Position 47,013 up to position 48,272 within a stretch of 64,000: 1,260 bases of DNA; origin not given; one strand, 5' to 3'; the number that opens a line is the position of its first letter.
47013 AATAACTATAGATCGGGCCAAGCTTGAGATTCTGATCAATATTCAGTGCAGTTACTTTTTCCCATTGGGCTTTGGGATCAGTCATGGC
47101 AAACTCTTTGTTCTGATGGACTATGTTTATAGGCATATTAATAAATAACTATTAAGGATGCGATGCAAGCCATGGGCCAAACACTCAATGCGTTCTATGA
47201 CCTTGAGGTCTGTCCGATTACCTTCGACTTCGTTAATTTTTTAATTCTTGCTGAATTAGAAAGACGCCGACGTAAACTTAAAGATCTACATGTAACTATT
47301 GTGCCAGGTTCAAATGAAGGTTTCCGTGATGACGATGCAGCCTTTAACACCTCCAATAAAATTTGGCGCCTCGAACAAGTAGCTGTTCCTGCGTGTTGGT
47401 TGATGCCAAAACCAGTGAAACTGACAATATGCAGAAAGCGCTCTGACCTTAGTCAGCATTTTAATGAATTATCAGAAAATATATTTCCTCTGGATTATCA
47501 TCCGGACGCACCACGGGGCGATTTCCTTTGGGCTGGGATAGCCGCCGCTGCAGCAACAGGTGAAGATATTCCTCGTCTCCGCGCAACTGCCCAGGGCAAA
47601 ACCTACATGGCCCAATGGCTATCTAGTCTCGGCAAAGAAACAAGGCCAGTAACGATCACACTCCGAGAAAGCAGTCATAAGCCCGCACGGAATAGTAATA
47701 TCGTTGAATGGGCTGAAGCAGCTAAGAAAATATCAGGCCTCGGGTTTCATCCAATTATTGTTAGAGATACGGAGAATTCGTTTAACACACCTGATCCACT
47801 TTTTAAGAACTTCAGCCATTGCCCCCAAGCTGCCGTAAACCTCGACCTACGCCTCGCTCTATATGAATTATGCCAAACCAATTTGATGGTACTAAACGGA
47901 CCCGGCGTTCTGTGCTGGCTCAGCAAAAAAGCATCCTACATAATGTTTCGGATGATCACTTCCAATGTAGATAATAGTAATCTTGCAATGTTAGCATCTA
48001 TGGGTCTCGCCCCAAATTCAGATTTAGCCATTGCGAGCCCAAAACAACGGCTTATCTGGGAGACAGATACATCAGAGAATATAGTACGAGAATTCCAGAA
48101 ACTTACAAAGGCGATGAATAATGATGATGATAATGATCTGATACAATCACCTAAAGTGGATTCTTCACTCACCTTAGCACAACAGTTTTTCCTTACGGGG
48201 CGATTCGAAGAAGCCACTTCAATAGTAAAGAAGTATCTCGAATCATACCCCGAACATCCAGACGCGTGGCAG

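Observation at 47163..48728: Unrecognised GT9-like module family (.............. / ..TLRES...ARNSN.. / ......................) fused to TPRs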

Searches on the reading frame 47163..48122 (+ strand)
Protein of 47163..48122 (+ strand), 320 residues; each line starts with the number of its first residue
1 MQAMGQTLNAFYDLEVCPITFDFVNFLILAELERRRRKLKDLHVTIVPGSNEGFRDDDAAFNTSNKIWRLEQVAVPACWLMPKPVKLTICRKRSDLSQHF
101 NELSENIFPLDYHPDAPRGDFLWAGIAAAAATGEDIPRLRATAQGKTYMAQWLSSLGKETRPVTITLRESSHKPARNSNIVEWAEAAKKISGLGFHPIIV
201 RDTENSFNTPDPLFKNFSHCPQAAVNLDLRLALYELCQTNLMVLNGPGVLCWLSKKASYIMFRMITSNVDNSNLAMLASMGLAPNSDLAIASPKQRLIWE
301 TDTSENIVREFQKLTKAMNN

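Call 7: search_solved_structures(query=window:47163-48122:+, max_evalue=10)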
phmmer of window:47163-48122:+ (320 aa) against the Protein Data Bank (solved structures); distinct sequences matched with E-value up to 10: 0.

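Call 8: search_protein_families(library=ncbifam, proteins=[window:47163-48122:+], max_evalue=10)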
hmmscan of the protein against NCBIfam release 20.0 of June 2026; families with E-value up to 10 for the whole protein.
window:47163-48122:+ (320 aa): 0 families

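Call 9: search_protein_families(library=pfam, proteins=[window:47163-48122:+], max_evalue=10)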
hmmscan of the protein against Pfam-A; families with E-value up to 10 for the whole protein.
window:47163-48122:+ (320 aa): 1 family
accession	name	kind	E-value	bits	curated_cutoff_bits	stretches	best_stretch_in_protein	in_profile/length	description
PF23122.1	C2_ITFG1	-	0.11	13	27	1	235-295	29-91/100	ITFG1, C2 domain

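Call 10: find_homologous_proteins(query=window:47163-48122:+)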
Query window:47163-48122:+ (320 aa): 72 proteins with E <= 0.001 among 1785 candidates.
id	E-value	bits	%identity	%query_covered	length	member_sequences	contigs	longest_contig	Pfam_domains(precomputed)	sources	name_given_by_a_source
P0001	4.3e-215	730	100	100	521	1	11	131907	PF25063.1,PF13431.13,PF23914.2,PF13414.13,PF13176.13,PF13428.13,PF13374.13,PF14559.13,PF00515.35,PF12895.14,PF13424.13,PF13432.13,PF13181.13,PF07719.24,PF13174.13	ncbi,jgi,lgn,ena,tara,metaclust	tara:strand:+ start:889 stop:2454 length:1566 start_codon:yes stop_codon:yes gene_type:complete|meta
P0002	2.7e-196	669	90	100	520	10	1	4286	PF25063.1,PF13431.13,PF23914.2,PF25060.1,PF13414.13,PF13176.13,PF13428.13,PF13374.13,PF14559.13,PF00515.35,PF12895.14,PF13424.13,PF13432.13,PF13181.13,PF07719.24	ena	-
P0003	2.1e-195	666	91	100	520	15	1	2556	PF25063.1,PF13431.13,PF23914.2,PF13414.13,PF13176.13,PF13428.13,PF13374.13,PF14559.13,PF00515.35,PF12895.14,PF13424.13,PF13432.13,PF13181.13,PF07719.24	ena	-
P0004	1.8e-186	636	86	100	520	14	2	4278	PF25063.1,PF13431.13,PF23914.2,PF13414.13,PF13176.13,PF13428.13,PF13374.13,PF14559.13,PF00515.35,PF12895.14,PF13424.13,PF13432.13,PF13181.13,PF07719.24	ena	-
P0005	2.3e-163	560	74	100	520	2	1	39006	PF25063.1,PF13431.13,PF23914.2,PF13414.13,PF13176.13,PF13428.13,PF14559.13,PF00515.35,PF12895.14,PF13424.13,PF13432.13,PF13181.13,PF07719.24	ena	-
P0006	1.1e-92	328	46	99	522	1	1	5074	PF14559.13,PF13431.13,PF23914.2,PF13414.13,PF00515.35,PF13424.13,PF13176.13,PF13432.13,PF13428.13,PF13181.13,PF07719.24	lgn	-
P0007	2.1e-88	314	48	98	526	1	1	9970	PF14559.13,PF13431.13,PF23914.2,PF00515.35,PF13424.13,PF13432.13,PF13428.13,PF13181.13,PF07719.24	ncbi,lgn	ncbi:MAG: tetratricopeptide repeat protein [Alphaproteobacteria bacterium]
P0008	7.1e-87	309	47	97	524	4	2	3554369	PF14559.13,PF13431.13,PF23914.2,PF13414.13,PF00515.35,PF13424.13,PF13176.13,PF13432.13,PF13428.13,PF13181.13,PF07719.24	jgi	-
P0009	3.0e-86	307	44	98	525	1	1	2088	PF13431.13,PF23914.2,PF13414.13,PF13428.13,PF13374.13,PF14559.13,PF00515.35,PF22860.3,PF13424.13,PF13432.13,PF13181.13,PF14561.13,PF07719.24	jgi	-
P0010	3.2e-86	307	44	98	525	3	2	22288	PF13431.13,PF23914.2,PF13414.13,PF13176.13,PF13428.13,PF14559.13,PF00515.35,PF22860.3,PF13424.13,PF13432.13,PF13181.13,PF07719.24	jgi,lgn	jgi:Flp pilus assembly protein TadD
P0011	2.4e-85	304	47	96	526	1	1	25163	PF13431.13,PF23914.2,PF13414.13,PF13428.13,PF13374.13,PF14559.13,PF00515.35,PF22860.3,PF13424.13,PF13432.13,PF13181.13,PF07719.24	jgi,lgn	jgi:Flp pilus assembly protein TadD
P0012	6.7e-85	303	45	99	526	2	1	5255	PF13431.13,PF23914.2,PF13414.13,PF13176.13,PF13428.13,PF13374.13,PF14559.13,PF00515.35,PF13424.13,PF13432.13,PF13181.13,PF14561.13,PF07719.24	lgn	-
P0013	7.0e-80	286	41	99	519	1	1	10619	PF13431.13,PF23914.2,PF13414.13,PF13176.13,PF12569.15,PF13428.13,PF13374.13,PF14559.13,PF00515.35,PF22860.3,PF13424.13,PF13432.13,PF13181.13,PF07719.24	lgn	-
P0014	1.7e-79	285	45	98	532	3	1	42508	PF13431.13,PF23914.2,PF13414.13,PF13176.13,PF12569.15,PF13428.13,PF13374.13,PF14559.13,PF00515.35,PF22860.3,PF13424.13,PF13432.13,PF13181.13,PF07719.24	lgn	-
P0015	1.0e-78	282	43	98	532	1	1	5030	PF13431.13,PF23914.2,PF13414.13,PF13176.13,PF13428.13,PF14559.13,PF13371.13,PF00515.35,PF13424.13,PF13432.13,PF13181.13,PF07719.24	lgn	-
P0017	3.5e-77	277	43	98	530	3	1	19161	PF13431.13,PF23914.2,PF13414.13,PF13176.13,PF13428.13,PF13374.13,PF14559.13,PF13371.13,PF00515.35,PF22860.3,PF13424.13,PF13181.13,PF07719.24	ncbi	-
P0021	5.8e-76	273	43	97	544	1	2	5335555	PF13431.13,PF23914.2,PF13414.13,PF13176.13,PF12569.15,PF13428.13,PF13374.13,PF14559.13,PF13371.13,PF00515.35,PF22860.3,PF13424.13,PF13432.13,PF13181.13,PF07719.24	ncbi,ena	-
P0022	3.4e-75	271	44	98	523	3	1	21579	PF13431.13,PF23914.2,PF13414.13,PF12569.15,PF13428.13,PF13374.13,PF14559.13,PF13371.13,PF00515.35,PF13424.13,PF13432.13,PF13429.13,PF13181.13,PF14561.13,PF07719.24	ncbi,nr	ncbi:MAG: hypothetical protein CMM59_10925 [Rhodospirillaceae bacterium]|nr:hypothetical protein [Rh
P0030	3.3e-58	215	35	96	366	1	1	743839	-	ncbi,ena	-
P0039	9.7e-49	184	35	97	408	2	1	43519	-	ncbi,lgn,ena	-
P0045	2.6e-47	179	34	96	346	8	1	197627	-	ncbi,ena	-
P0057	4.4e-28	116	32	96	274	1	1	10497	-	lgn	-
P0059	5.7e-27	112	31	96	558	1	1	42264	PF01973.24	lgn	-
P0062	2.4e-23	100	29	98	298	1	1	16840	-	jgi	jgi:hypothetical protein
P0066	6.9e-21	92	31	98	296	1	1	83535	-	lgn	-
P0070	1.5e-16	78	28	86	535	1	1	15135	PF01973.24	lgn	-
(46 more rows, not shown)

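Call 19: find_encoding_contigs(protein=P0001, flank=10000, max_places=3)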
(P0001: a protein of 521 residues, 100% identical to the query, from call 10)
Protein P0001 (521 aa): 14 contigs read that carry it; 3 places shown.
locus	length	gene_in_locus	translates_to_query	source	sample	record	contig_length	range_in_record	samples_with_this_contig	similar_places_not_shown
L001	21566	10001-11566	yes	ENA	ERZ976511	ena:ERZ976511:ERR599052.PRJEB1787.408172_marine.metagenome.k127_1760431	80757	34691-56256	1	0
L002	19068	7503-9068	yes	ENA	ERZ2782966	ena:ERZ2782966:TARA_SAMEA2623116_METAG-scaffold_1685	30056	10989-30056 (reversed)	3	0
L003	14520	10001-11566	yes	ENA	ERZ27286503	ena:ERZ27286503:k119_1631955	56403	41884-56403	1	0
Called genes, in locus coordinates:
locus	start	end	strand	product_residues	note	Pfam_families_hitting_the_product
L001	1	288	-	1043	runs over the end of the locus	PF13176:TPR_7 (faint), PF13371:TPR_9 (faint), PF13414:TPR_11 (faint), PF13424:TPR_12 (faint), PF13428:TPR_14 (faint), PF13432:TPR_16 (faint), PF14559:TPR_19 (faint), PF00515:TPR_1 (faint), +5 more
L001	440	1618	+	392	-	PF04055:Radical_SAM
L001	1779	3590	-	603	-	PF13432:TPR_16 (weak), PF13844:Glyco_transf_41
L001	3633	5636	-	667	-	PF04055:Radical_SAM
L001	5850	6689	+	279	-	PF01370:Epimerase, PF04321:RmlD_sub_bind, PF16363:GDP_Man_Dehyd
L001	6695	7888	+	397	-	PF08421:Methyltransf_13, PF13489:Methyltransf_23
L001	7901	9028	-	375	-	PF04055:Radical_SAM, PF13186:SPASM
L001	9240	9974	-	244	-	PF13489:Methyltransf_23, PF02353:CMAS (weak), PF13847:Methyltransf_31, PF08241:Methyltransf_11, PF08242:Methyltransf_12, PF13649:Methyltransf_25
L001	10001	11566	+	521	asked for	PF23914:TPR_CcmH_CycH (faint), PF25063:ARM_TT21_C (faint), PF12895:ANAPC3 (weak), PF00515:TPR_1 (faint), PF07719:TPR_2 (faint), PF13174:TPR_6 (faint), PF13176:TPR_7 (faint), PF13181:TPR_8 (faint), +7 more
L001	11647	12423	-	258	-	PF01149:Fapy_DNA_glyco (weak), PF06831:H2TH, PF06827:zf-FPG_IleRS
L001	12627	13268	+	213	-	PF13460:NAD_binding_10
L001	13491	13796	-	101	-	PF04800:NDUS4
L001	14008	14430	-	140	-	PF02627:CMD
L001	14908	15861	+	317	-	PF00389:2-Hacid_dh, PF02826:2-Hacid_dh_C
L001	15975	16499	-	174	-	PF02643:DUF192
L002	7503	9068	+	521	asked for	PF23914:TPR_CcmH_CycH (faint), PF25063:ARM_TT21_C (faint), PF12895:ANAPC3 (weak), PF00515:TPR_1 (faint), PF07719:TPR_2 (faint), PF13174:TPR_6 (faint), PF13176:TPR_7 (faint), PF13181:TPR_8 (faint), +7 more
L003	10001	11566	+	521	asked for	PF23914:TPR_CcmH_CycH (faint), PF25063:ARM_TT21_C (faint), PF12895:ANAPC3 (weak), PF00515:TPR_1 (faint), PF07719:TPR_2 (faint), PF13174:TPR_6 (faint), PF13176:TPR_7 (faint), PF13181:TPR_8 (faint), +7 more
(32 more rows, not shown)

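Call 20: find_encoding_contigs(protein=P0059, flank=10000, max_places=3)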
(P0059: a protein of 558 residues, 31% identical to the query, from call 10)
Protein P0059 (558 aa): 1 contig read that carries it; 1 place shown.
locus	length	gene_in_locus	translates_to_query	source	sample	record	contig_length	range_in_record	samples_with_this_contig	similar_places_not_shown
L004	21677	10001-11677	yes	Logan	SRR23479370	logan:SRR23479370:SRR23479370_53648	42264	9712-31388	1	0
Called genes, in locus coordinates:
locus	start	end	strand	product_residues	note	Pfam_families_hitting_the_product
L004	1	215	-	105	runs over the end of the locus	PF01844:HNH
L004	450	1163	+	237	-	-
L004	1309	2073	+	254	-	-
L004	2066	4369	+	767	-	-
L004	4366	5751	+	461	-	-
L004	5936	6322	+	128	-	-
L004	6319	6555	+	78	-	-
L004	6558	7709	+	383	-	-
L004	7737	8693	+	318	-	-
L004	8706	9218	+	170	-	-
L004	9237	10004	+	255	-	PF01973:MptE-like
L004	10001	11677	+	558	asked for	PF01973:MptE-like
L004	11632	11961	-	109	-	-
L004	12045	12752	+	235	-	PF24175:SU10_adaptor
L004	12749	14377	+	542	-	-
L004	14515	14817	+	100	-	-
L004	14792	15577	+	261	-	-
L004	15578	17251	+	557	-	-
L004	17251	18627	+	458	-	-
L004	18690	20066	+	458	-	-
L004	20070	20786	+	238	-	-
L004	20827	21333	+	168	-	-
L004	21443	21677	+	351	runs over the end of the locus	-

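Call 21: find_encoding_contigs(protein=P0021, flank=10000, max_places=2)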
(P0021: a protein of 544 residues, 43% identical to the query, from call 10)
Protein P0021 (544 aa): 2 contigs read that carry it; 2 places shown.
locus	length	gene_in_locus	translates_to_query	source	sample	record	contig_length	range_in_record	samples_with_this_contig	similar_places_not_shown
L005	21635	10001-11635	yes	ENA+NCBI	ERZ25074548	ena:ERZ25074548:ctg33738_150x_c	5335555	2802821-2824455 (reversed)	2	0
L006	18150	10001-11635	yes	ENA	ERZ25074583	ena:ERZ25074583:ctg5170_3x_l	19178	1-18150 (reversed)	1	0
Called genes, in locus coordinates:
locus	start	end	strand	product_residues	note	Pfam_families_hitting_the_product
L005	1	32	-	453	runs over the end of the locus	PF23914:TPR_CcmH_CycH (faint), PF07719:TPR_2 (faint), PF13176:TPR_7 (faint), PF13432:TPR_16 (weak), PF13424:TPR_12 (weak), PF13414:TPR_11 (weak), PF14559:TPR_19 (weak), PF00515:TPR_1 (weak), +3 more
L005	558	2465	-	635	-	PF00515:TPR_1 (faint), PF07719:TPR_2 (faint), PF13181:TPR_8 (faint), PF13371:TPR_9 (faint), PF13414:TPR_11 (faint), PF13424:TPR_12 (faint), PF13432:TPR_16 (weak), PF13844:Glyco_transf_41, +2 more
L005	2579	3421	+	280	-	PF01370:Epimerase, PF04321:RmlD_sub_bind, PF16363:GDP_Man_Dehyd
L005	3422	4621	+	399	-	PF08421:Methyltransf_13, PF13489:Methyltransf_23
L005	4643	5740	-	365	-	PF04055:Radical_SAM, PF13186:SPASM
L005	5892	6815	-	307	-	PF02779:Transket_pyr, PF02780:Transketolase_C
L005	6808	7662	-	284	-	PF13292:DXP_synthase_N (weak), PF00456:Transketolase_N, PF00676:E1_dh (weak)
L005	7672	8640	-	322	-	PF01636:APH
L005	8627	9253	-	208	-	-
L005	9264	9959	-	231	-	PF13489:Methyltransf_23, PF02353:CMAS (weak), PF13847:Methyltransf_31 (weak), PF08241:Methyltransf_11, PF08242:Methyltransf_12, PF13649:Methyltransf_25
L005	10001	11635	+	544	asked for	PF13428:TPR_14 (faint), PF13374:TPR_10 (faint), PF13371:TPR_9 (faint), PF07719:TPR_2 (faint), PF12569:NatA_aux_su (faint), PF13432:TPR_16 (weak), PF14559:TPR_19 (weak), PF14559:TPR_19 (weak), +8 more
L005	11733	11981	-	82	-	-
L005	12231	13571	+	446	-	PF00209:SNF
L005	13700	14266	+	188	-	PF00583:Acetyltransf_1, PF13508:Acetyltransf_7, PF13673:Acetyltransf_10 (weak)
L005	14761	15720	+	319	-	PF03279:Lip_A_acyltrans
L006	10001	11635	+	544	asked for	PF13428:TPR_14 (faint), PF13374:TPR_10 (faint), PF13371:TPR_9 (faint), PF07719:TPR_2 (faint), PF12569:NatA_aux_su (faint), PF13432:TPR_16 (weak), PF14559:TPR_19 (weak), PF14559:TPR_19 (weak), +8 more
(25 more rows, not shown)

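Call 22: find_encoding_contigs(protein=P0030, flank=10000, max_places=2)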
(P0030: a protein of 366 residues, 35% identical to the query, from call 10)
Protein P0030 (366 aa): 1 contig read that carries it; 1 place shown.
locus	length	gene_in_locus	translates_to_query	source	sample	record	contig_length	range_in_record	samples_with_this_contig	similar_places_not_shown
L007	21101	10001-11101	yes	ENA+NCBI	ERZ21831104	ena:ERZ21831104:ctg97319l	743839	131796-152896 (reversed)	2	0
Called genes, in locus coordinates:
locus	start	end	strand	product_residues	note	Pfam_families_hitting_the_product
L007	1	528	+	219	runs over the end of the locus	PF01209:Ubie_methyltran (weak), PF13489:Methyltransf_23, PF05175:MTS (weak), PF07021:MetW, PF13847:Methyltransf_31, PF08241:Methyltransf_11, PF08242:Methyltransf_12, PF13649:Methyltransf_25, +1 more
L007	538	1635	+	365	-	PF08240:ADH_N, PF00107:ADH_zinc_N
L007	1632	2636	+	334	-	PF00676:E1_dh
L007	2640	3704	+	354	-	PF02779:Transket_pyr, PF02780:Transketolase_C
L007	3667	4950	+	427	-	PF08421:Methyltransf_13, PF13489:Methyltransf_23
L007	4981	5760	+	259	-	PF00106:adh_short, PF13561:adh_short_C2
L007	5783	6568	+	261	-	PF00456:Transketolase_N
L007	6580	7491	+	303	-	PF02779:Transket_pyr, PF02780:Transketolase_C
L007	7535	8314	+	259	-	PF00685:Sulfotransfer_1 (weak)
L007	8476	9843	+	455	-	-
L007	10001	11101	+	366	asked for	-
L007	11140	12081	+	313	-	PF13489:Methyltransf_23, PF13847:Methyltransf_31, PF08241:Methyltransf_11, PF08242:Methyltransf_12, PF13649:Methyltransf_25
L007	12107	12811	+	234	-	PF02348:CTP_transf_3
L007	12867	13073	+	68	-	-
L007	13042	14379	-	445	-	PF13495:Phage_int_SAM_4, PF00589:Phage_integrase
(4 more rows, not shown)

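Call 23: find_encoding_contigs(protein=P0045, flank=10000, max_places=2)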
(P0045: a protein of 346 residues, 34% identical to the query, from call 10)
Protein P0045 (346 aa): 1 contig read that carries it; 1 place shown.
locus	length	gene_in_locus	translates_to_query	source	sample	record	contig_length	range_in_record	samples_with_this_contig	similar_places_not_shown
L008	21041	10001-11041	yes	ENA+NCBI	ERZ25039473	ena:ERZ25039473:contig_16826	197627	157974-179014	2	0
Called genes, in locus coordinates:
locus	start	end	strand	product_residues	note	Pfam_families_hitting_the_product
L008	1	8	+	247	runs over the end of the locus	PF00106:adh_short, PF01370:Epimerase (faint), PF08659:KR, PF23441:SDR (weak), PF13561:adh_short_C2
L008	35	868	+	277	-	PF00456:Transketolase_N, PF13292:DXP_synthase_N (faint), PF00676:E1_dh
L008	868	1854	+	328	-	PF02779:Transket_pyr, PF02780:Transketolase_C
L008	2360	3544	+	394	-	PF13579:Glyco_trans_4_4 (weak), PF13439:Glyco_transf_4, PF20706:GT4-conflict, PF00534:Glycos_transf_1, PF13692:Glyco_trans_1_4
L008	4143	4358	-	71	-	-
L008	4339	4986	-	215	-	PF00535:Glycos_transf_2, PF10111:Glyco_tranf_2_2, PF13641:Glyco_tranf_2_3 (weak)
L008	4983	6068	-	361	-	PF13439:Glyco_transf_4, PF13579:Glyco_trans_4_4 (weak), PF20706:GT4-conflict (weak), PF00534:Glycos_transf_1, PF13692:Glyco_trans_1_4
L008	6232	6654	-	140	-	PF02350:Epimerase_2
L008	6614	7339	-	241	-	PF02350:Epimerase_2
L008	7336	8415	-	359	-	PF04321:RmlD_sub_bind (weak), PF05368:NmrA (weak), PF01073:3Beta_HSD, PF01370:Epimerase, PF02719:Polysacc_synt_2, PF07993:NAD_binding_4, PF16363:GDP_Man_Dehyd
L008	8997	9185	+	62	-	-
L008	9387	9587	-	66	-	-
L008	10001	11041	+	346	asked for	-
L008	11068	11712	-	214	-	PF00923:TAL_FSA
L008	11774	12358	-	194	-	PF00702:Hydrolase (weak), PF08645:PNK3P (weak), PF13419:HAD_2 (weak), PF13242:Hydrolase_like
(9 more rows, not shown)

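Call 29: find_related_loci(query=window:47163-48122:+, collection=genome_contigs, flank=10000)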
Query window:47163-48122:+ (320 aa) in genome_contigs; peptide patterns used: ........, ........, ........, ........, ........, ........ (x = any residue, [..] = any of these).
128 stretches matched a pattern; 1 encode a relative of the query (tblastn E <= 1e-3); 1 distinct loci.
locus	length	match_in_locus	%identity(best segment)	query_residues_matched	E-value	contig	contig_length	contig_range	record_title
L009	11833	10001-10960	87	1-320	0e+0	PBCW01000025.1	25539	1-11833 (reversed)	MAG: Rhodospirillaceae bacterium isolate SP3966 6891, whole genome shotgun sequence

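Call 48: find_encoding_contigs(protein=P0008, flank=10000, max_places=1)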
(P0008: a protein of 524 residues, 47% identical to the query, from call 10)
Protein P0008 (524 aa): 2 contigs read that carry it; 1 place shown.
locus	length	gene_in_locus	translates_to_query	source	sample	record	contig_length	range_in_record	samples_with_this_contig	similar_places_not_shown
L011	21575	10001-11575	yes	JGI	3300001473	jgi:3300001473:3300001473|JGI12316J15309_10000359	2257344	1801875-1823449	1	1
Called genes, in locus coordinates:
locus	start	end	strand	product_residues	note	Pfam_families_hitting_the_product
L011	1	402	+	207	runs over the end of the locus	-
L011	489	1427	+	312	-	PF01633:Choline_kinase (faint), PF01636:APH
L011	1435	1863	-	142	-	-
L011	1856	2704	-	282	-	-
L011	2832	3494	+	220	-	PF13489:Methyltransf_23, PF13847:Methyltransf_31, PF08241:Methyltransf_11, PF08242:Methyltransf_12, PF13649:Methyltransf_25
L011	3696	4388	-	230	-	PF05401:NodS (weak), PF13489:Methyltransf_23, PF13847:Methyltransf_31 (weak), PF08241:Methyltransf_11, PF08242:Methyltransf_12, PF13649:Methyltransf_25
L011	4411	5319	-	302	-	PF01370:Epimerase, PF16363:GDP_Man_Dehyd, PF04321:RmlD_sub_bind, PF07993:NAD_binding_4 (faint)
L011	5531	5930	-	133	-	-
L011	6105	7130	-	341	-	PF01370:Epimerase, PF04321:RmlD_sub_bind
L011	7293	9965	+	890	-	PF13428:TPR_14 (faint), PF07719:TPR_2 (faint), PF12895:ANAPC3 (weak), PF13174:TPR_6 (faint), PF13181:TPR_8 (faint), PF13432:TPR_16 (weak), PF14559:TPR_19 (weak), PF12895:ANAPC3 (weak), +8 more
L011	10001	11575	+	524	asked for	PF13181:TPR_8 (faint), PF13431:TPR_17 (faint), PF23914:TPR_CcmH_CycH (faint), PF00515:TPR_1 (faint), PF07719:TPR_2 (faint), PF13176:TPR_7 (faint), PF13424:TPR_12 (faint), PF14559:TPR_19 (weak), +3 more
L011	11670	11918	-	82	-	-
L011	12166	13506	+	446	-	PF00209:SNF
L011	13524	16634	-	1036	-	PF01734:Patatin (faint)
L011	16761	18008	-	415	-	PF27533:CapK_C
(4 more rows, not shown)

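Call 49: find_encoding_contigs(protein=P0066, flank=10000, max_places=1)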
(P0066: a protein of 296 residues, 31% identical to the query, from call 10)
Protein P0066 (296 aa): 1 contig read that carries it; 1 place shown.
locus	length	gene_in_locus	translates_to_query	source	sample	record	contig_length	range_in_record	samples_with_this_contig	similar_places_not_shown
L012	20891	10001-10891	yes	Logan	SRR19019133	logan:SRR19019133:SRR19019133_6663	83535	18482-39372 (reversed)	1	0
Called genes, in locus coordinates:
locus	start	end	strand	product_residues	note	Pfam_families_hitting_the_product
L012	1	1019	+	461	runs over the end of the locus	PF04860:Phage_portal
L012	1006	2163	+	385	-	-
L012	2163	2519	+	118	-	PF23140:Gp80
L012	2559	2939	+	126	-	-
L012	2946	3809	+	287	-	-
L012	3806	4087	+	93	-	-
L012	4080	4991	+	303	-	-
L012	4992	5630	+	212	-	-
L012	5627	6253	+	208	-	PF05135:Phage_connect_1 (weak)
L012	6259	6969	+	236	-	-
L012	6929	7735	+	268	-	-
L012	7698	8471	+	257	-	-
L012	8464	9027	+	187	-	PF05175:MTS (weak), PF13847:Methyltransf_31, PF13649:Methyltransf_25, PF08241:Methyltransf_11, PF08242:Methyltransf_12 (weak)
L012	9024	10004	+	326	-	PF01370:Epimerase, PF16363:GDP_Man_Dehyd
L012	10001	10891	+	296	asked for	-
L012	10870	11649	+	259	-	PF01075:Glyco_transf_9 (weak)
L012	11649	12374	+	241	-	PF05050:Methyltransf_21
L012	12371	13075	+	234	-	-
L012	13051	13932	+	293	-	-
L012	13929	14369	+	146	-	PF07883:Cupin_2 (weak)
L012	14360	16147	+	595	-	PF02776:TPP_enzyme_N, PF00205:TPP_enzyme_M, PF02775:TPP_enzyme_C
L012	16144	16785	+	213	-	-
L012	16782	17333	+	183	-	PF01965:DJ-1_PfpI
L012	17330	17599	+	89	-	-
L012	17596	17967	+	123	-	PF00293:NUDIX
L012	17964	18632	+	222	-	PF00984:UDPG_MGDP_dh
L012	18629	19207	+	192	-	PF13580:SIS_2 (weak)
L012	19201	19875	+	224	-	PF00923:TAL_FSA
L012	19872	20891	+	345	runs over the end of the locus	PF01073:3Beta_HSD, PF01370:Epimerase, PF04321:RmlD_sub_bind, PF05368:NmrA (weak), PF13460:NAD_binding_10, PF16363:GDP_Man_Dehyd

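Call 50: find_encoding_contigs(protein=P0070, flank=10000, max_places=1)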
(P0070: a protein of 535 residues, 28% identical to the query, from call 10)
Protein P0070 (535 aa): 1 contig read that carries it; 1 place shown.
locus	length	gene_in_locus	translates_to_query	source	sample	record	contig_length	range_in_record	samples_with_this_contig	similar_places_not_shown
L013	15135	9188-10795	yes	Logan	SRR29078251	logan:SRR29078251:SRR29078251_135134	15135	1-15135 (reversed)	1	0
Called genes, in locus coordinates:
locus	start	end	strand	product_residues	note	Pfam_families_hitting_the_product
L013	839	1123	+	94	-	-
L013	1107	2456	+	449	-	PF04466:Terminase_3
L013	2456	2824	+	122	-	-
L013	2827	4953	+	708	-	-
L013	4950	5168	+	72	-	-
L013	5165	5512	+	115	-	-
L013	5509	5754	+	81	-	-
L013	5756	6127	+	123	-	-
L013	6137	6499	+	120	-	-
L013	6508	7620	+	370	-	-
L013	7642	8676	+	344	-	-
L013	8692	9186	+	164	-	-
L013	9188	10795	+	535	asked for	PF01973:MptE-like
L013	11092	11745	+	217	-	-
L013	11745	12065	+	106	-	-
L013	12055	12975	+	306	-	-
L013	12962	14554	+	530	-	-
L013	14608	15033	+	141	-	-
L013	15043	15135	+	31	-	?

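Call 51: search_dna_similar(query=window:47163-48122:+, collection=phages, mode=protein, max_evalue=0.001, max_rows=30)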
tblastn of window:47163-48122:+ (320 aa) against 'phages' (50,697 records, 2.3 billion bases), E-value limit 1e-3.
No match.

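Call 52: search_dna_similar(query=P0066, collection=phages, mode=protein, max_evalue=0.001, max_rows=30)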
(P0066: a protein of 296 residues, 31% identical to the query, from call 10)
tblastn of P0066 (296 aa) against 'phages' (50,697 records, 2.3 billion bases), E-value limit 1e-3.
No match.
